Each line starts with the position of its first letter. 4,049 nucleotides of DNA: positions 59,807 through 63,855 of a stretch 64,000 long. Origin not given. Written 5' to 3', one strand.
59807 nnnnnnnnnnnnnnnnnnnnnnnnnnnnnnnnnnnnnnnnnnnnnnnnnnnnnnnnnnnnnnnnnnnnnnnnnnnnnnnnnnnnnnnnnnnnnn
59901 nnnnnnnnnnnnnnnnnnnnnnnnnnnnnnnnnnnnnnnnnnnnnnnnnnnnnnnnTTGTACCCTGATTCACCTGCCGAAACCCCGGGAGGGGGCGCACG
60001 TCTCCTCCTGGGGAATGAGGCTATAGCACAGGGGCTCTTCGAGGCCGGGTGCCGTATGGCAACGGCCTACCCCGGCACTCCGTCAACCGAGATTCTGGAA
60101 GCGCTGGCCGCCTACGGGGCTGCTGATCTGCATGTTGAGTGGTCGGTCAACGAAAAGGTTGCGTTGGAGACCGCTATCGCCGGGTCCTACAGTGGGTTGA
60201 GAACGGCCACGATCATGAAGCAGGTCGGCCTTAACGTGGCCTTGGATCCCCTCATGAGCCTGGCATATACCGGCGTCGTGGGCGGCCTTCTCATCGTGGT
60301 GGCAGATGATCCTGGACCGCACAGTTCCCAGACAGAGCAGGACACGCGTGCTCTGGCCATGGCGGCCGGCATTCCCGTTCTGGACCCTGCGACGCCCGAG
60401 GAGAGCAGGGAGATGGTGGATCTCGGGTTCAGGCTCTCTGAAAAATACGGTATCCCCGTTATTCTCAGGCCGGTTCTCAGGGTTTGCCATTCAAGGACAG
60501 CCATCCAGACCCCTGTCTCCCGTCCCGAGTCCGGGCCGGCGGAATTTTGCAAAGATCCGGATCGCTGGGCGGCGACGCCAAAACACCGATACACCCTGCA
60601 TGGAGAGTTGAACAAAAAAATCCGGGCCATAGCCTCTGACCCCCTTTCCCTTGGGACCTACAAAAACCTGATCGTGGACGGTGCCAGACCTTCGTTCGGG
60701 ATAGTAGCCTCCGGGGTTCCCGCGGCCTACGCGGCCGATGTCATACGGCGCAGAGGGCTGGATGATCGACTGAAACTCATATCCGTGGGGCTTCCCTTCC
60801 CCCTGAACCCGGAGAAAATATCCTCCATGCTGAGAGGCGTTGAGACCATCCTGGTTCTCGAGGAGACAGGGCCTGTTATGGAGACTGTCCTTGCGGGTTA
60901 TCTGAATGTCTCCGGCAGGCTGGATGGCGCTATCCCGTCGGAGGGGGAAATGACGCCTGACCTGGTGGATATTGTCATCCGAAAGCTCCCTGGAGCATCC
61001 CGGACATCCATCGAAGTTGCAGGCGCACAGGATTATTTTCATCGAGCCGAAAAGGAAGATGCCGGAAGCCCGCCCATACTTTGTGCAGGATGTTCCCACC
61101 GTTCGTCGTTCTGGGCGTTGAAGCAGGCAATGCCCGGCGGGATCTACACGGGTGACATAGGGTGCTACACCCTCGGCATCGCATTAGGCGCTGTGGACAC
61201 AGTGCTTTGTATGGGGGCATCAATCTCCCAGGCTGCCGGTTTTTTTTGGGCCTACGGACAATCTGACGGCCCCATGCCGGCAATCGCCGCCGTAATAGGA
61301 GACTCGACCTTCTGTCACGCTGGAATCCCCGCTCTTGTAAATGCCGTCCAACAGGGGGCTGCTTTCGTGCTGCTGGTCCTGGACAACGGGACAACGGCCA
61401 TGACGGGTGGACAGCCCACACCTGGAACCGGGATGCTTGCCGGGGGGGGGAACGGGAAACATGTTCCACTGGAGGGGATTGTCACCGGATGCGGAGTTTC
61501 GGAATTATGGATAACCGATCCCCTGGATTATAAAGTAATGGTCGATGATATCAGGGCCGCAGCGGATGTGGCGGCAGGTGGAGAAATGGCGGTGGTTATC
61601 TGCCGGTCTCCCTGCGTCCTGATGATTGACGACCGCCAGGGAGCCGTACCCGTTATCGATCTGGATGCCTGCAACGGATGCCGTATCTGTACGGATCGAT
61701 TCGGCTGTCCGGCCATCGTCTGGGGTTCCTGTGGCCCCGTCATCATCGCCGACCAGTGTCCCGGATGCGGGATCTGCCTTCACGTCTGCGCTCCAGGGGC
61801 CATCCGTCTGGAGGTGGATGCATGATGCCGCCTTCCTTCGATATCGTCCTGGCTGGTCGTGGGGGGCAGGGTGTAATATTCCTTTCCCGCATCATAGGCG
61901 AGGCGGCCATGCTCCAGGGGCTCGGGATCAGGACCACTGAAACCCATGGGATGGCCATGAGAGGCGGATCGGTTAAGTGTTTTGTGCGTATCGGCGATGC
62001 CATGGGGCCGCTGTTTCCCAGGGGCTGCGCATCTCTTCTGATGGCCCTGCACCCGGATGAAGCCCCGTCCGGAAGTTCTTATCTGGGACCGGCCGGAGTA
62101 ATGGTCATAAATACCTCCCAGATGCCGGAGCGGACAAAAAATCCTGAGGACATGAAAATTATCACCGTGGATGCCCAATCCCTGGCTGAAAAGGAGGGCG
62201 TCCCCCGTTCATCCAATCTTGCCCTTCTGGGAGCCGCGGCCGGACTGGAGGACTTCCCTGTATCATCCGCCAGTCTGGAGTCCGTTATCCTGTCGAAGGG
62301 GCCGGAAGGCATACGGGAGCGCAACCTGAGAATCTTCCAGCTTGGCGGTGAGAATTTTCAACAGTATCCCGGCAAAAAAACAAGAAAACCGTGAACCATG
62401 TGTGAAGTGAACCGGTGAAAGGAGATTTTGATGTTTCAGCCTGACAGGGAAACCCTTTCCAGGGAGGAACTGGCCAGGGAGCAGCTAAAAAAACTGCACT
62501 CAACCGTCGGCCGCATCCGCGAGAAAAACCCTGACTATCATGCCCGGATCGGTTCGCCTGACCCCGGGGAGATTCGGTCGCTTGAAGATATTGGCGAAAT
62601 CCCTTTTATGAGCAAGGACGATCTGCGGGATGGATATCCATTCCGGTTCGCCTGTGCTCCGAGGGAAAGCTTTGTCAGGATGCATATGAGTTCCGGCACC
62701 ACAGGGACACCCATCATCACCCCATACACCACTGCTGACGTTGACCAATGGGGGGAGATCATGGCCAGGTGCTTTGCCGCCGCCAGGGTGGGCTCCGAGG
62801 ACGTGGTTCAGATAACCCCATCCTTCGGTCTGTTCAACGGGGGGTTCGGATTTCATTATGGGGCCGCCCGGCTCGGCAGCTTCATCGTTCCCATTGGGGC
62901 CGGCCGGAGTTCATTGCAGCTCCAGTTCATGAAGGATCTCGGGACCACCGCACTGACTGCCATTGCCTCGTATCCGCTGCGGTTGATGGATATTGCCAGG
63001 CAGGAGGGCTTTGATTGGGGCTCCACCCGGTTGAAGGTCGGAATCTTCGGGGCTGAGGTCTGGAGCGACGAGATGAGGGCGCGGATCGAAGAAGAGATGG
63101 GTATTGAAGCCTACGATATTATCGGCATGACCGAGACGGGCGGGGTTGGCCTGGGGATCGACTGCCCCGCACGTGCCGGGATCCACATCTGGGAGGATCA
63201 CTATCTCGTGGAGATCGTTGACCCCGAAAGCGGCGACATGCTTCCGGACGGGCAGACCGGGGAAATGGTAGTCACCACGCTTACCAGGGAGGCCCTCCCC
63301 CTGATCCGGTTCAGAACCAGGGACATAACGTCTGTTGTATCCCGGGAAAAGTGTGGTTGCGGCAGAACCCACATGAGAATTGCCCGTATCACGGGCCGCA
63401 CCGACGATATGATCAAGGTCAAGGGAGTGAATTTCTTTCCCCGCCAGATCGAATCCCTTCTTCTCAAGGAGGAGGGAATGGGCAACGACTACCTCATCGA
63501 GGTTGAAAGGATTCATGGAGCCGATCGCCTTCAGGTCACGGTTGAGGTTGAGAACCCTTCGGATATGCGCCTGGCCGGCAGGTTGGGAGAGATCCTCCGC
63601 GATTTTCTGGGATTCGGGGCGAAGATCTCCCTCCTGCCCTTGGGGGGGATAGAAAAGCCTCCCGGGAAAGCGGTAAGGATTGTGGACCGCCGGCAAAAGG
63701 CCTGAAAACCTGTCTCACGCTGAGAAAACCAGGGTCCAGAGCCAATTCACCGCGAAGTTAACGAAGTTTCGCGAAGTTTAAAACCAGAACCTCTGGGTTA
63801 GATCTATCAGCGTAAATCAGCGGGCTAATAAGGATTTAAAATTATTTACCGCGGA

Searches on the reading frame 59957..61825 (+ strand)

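Call 25: search_protein_families(library=pfam, max_evalue=1e-10, proteins=[window:59957-61825:+])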
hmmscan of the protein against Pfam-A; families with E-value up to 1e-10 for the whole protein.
window:59957-61825:+ (622 aa): 1 family
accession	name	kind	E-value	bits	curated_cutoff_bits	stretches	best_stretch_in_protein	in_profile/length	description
PF02775.26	TPP_enzyme_C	-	2.2e-12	47.4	21.9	1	415-540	26-142/151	Thiamine pyrophosphate enzyme, C-terminal TPP binding domain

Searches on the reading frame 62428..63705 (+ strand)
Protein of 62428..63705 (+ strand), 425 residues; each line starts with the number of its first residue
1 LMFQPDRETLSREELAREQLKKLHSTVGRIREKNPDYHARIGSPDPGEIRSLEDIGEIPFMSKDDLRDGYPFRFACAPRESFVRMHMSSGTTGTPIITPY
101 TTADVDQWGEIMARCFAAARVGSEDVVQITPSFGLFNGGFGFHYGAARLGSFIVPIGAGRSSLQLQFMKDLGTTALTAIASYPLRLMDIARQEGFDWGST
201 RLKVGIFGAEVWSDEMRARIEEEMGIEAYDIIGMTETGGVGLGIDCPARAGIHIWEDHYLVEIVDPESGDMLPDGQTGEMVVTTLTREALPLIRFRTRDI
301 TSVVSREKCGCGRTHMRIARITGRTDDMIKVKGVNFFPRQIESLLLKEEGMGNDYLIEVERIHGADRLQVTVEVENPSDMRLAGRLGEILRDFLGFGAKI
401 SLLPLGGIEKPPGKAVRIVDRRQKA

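Call 25: search_protein_families(library=pfam, max_evalue=1e-10, proteins=[window:62428-63705:+])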
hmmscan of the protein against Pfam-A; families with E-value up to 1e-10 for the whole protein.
window:62428-63705:+ (425 aa): 2 families
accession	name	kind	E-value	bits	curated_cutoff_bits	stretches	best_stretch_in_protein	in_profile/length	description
PF14535.12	AMP-binding_C_2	-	2.1e-17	63.6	25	1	333-422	1-96/96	AMP-binding enzyme C-terminal domain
PF00501.34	AMP-binding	-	2.4e-14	53.4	29.9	1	79-282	161-374/384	AMP-binding enzyme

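Call 81: find_encoding_contigs(protein=window:62428-63705:+, flank=10000, max_places=2)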
Protein window:62428-63705:+ (425 aa): no gene with exactly this product is on record in the collection.
